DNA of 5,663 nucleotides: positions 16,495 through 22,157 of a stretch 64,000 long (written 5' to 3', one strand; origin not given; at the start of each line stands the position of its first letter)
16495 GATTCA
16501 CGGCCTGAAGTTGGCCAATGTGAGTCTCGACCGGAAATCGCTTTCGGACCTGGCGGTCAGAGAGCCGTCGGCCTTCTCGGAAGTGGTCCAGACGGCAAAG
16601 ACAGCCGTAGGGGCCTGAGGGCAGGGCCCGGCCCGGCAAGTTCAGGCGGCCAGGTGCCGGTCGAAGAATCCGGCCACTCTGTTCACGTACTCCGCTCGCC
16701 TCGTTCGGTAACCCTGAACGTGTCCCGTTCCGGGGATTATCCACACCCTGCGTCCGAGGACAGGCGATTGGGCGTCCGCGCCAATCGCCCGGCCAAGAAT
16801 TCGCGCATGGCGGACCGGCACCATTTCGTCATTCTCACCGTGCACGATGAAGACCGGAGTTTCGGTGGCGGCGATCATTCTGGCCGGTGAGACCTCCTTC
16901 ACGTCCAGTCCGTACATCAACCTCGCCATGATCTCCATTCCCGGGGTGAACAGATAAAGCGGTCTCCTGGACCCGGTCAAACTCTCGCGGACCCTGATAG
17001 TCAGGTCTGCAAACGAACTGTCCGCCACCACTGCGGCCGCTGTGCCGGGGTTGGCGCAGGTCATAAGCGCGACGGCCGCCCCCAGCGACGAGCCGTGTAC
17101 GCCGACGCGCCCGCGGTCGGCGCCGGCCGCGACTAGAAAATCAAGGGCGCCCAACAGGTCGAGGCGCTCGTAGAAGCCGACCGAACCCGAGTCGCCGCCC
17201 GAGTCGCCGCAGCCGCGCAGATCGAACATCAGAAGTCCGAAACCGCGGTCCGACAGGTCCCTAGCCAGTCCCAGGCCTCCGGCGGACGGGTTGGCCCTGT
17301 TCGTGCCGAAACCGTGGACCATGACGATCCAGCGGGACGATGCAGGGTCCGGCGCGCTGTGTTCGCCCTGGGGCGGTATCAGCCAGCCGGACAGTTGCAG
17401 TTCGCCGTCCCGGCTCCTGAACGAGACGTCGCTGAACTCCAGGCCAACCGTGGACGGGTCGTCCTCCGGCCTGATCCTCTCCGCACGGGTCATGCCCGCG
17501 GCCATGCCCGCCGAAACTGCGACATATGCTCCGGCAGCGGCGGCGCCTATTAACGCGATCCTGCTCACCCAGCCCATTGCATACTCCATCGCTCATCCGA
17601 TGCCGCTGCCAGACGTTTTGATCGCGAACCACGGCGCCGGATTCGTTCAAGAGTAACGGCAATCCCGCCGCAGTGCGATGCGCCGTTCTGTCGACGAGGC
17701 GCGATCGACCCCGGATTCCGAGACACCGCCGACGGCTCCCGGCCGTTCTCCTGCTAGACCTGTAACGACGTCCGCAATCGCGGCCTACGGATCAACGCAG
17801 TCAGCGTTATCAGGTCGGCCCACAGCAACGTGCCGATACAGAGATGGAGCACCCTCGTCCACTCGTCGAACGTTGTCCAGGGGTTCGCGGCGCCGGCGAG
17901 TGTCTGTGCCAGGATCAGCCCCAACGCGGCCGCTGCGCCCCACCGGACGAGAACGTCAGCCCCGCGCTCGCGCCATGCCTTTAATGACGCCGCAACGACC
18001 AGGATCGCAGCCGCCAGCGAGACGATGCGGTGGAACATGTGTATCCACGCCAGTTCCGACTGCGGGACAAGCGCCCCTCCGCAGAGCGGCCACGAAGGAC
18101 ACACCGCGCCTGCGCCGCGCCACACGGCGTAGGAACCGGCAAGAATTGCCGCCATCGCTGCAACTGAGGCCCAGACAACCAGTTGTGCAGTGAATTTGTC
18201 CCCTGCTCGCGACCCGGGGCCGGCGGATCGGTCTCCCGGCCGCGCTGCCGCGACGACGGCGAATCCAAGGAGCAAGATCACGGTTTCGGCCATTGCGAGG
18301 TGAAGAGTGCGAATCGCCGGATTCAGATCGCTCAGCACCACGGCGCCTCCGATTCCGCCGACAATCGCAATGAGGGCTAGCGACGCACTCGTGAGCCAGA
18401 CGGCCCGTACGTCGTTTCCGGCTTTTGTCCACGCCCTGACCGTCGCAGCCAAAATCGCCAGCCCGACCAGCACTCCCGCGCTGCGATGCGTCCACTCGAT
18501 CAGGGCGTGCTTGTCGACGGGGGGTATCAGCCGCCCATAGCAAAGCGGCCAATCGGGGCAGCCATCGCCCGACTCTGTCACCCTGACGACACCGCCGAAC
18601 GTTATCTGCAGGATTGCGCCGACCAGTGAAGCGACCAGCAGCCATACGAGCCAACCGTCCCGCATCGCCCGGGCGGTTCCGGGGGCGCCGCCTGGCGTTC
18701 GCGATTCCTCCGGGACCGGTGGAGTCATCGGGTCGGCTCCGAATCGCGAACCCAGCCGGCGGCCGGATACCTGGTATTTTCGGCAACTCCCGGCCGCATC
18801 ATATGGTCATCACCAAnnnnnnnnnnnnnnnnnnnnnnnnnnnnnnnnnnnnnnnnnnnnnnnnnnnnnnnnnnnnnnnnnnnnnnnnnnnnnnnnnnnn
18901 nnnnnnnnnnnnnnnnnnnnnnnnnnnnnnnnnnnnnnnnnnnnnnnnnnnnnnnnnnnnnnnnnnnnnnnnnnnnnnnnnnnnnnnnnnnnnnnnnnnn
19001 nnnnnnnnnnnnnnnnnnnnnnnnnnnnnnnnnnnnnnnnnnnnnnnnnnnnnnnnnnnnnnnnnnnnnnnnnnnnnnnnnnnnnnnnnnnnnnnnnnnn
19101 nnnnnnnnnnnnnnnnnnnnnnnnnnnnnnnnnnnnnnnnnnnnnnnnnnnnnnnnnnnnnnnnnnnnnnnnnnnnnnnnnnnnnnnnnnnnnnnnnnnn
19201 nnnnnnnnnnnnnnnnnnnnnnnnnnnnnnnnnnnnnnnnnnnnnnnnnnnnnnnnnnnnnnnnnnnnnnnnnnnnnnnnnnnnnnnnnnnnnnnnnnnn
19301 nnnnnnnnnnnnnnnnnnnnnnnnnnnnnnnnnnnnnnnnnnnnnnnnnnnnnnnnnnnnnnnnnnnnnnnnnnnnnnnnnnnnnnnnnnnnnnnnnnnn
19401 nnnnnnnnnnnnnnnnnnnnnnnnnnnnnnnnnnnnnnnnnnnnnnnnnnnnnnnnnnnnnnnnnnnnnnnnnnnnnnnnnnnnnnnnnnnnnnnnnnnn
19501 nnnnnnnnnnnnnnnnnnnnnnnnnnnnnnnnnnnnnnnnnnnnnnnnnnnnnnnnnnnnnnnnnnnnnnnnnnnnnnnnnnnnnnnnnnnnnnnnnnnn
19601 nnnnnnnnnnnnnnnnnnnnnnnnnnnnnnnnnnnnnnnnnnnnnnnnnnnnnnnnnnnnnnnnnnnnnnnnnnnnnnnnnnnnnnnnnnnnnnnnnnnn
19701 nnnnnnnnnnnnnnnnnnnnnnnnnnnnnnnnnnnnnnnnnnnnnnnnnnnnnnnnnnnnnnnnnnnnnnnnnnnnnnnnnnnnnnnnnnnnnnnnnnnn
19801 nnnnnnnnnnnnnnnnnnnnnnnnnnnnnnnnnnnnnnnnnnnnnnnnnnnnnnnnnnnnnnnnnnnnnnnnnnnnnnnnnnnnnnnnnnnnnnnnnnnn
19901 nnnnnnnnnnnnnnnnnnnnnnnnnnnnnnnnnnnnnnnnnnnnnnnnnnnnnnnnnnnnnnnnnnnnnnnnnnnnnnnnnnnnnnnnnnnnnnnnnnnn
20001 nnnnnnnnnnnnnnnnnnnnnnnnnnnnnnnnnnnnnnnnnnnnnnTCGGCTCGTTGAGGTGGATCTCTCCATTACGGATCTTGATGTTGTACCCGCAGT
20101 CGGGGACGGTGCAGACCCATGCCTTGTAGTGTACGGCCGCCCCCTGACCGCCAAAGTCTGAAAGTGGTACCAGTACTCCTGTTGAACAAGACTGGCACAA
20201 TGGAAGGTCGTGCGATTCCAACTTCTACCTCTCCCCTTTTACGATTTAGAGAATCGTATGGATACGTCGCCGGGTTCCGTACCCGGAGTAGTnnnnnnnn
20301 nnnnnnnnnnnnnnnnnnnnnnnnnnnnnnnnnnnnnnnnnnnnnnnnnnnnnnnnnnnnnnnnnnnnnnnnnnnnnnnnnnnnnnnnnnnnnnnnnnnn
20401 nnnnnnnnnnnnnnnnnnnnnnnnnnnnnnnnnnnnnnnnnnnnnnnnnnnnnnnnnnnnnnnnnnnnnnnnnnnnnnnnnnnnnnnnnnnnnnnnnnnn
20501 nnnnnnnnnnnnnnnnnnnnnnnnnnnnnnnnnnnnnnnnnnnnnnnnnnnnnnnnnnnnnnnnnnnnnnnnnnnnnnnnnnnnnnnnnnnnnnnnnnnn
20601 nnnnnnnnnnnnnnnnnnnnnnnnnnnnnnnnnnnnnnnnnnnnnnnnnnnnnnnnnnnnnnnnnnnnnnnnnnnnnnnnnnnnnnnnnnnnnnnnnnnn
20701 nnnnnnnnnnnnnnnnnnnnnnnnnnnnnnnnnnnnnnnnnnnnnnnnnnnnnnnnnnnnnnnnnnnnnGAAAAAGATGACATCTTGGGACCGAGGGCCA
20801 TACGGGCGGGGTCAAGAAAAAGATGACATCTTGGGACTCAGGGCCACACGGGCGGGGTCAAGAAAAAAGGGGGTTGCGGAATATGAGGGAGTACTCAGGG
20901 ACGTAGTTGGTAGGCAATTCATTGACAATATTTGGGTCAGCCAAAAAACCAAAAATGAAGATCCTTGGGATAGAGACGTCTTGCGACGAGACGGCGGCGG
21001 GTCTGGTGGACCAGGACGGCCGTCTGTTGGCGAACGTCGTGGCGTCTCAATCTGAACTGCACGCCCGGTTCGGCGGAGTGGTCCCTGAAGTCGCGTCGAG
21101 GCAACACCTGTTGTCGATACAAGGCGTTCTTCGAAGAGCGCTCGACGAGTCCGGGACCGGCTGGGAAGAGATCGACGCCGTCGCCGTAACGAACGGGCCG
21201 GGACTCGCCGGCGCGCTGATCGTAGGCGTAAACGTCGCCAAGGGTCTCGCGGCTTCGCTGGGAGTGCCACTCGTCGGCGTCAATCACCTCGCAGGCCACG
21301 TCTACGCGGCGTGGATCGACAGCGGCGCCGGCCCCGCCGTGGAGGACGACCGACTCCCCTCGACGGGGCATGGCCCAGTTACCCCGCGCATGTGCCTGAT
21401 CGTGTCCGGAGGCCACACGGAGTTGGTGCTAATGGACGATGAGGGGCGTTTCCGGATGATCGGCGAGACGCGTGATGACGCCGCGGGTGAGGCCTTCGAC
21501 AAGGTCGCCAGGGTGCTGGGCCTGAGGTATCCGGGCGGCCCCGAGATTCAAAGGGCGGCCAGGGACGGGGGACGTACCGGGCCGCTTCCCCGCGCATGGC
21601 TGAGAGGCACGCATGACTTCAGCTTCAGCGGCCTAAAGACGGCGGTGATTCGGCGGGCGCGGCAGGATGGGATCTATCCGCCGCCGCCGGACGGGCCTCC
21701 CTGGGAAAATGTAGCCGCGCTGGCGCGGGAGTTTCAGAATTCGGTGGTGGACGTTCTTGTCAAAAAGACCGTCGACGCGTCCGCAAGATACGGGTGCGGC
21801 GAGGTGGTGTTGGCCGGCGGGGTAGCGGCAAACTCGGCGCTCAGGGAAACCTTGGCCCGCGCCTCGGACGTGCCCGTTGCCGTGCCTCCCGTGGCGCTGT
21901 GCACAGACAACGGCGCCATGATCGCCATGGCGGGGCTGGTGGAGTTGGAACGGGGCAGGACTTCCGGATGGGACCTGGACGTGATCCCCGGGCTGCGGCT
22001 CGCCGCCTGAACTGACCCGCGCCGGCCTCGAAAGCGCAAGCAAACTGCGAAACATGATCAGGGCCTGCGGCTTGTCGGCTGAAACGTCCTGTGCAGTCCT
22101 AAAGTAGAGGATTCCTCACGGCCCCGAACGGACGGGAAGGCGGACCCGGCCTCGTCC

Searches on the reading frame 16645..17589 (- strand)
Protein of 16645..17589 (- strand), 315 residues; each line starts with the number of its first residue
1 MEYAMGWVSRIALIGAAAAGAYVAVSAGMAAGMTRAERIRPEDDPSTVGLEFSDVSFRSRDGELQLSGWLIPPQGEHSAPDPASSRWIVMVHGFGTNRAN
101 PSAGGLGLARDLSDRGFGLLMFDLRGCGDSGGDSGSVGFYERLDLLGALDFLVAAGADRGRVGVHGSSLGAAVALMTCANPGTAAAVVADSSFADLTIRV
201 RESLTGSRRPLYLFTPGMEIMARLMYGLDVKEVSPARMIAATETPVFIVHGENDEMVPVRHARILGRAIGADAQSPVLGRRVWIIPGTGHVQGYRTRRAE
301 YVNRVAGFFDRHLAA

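Call 19: search_protein_families(library=pfam, proteins=[window:16645-17589:-], max_evalue=0.00001)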
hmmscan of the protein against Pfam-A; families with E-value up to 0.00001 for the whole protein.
window:16645-17589:- (315 aa): 7 families
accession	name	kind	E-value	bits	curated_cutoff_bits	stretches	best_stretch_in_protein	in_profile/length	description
PF00561.26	Abhydrolase_1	-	4.2e-14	53.3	25.8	1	87-192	2-102/245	alpha/beta hydrolase fold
PF00326.27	Peptidase_S9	-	1.7e-11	44.5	22.6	1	112-314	10-211/213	Prolyl oligopeptidase family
PF12146.15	Hydrolase_4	-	1.5e-10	41.3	27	1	87-194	6-111/239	Serine aminopeptidase, S33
PF02129.25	Peptidase_S15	-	1.1e-09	38.8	23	1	112-197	47-133/262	X-Pro dipeptidyl-peptidase (S15 family)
PF12697.13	Abhydrolase_6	-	2e-09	38.9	26.3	1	88-291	1-205/217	Alpha/beta hydrolase family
PF20434.5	BD-FAE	-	9.2e-08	32.3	26.8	0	230-266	176-212/215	BD-FAE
PF02230.22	Abhydrolase_2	-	5e-06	26.9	23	0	150-208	95-154/217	Phospholipase/Carboxylesterase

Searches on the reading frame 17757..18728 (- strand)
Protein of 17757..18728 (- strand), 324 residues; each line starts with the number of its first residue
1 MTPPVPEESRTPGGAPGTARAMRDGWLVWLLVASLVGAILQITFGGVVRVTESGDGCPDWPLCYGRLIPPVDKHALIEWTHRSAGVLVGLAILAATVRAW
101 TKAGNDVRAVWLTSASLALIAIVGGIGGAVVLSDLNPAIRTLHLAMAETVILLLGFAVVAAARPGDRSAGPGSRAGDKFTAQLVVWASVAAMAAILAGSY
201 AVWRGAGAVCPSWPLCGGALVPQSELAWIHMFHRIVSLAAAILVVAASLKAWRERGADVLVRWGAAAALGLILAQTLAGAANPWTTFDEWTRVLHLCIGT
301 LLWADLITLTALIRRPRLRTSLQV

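Call 19: search_protein_families(library=pfam, proteins=[window:17757-18728:-], max_evalue=0.00001)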
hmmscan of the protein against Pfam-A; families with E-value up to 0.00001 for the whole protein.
window:17757-18728:- (324 aa): 1 family
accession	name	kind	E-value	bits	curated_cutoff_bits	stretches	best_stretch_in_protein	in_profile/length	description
PF02628.20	COX15-CtaA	-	3.9e-36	125.1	29.9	1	29-304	2-319/322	Cytochrome oxidase assembly protein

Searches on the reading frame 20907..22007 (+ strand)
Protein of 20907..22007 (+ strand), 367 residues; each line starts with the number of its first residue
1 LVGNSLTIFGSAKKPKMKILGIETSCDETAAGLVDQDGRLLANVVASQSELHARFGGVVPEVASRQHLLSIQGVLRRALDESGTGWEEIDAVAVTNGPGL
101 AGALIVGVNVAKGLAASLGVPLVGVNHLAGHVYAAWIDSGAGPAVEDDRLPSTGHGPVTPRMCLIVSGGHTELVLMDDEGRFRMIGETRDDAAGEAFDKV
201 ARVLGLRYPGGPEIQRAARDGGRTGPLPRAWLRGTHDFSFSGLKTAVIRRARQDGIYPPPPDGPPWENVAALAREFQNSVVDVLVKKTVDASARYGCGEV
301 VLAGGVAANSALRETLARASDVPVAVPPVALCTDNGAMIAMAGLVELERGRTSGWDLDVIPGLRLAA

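Call 19: search_protein_families(library=pfam, proteins=[window:20907-22007:+], max_evalue=0.00001)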
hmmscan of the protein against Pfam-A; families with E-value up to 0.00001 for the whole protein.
window:20907-22007:+ (367 aa): 2 families
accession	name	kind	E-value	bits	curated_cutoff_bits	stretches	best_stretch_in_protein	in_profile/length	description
PF00814.31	TsaD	-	1e-89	301.2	24.8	1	40-340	2-263/264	tRNA N6-adenosine threonylcarbamoyltransferase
PF22521.2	HypF_C_2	-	8.4e-06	26.2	27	0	268-319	165-216/241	Carbamoyltransferase, Kae1-like Domain, second subdomain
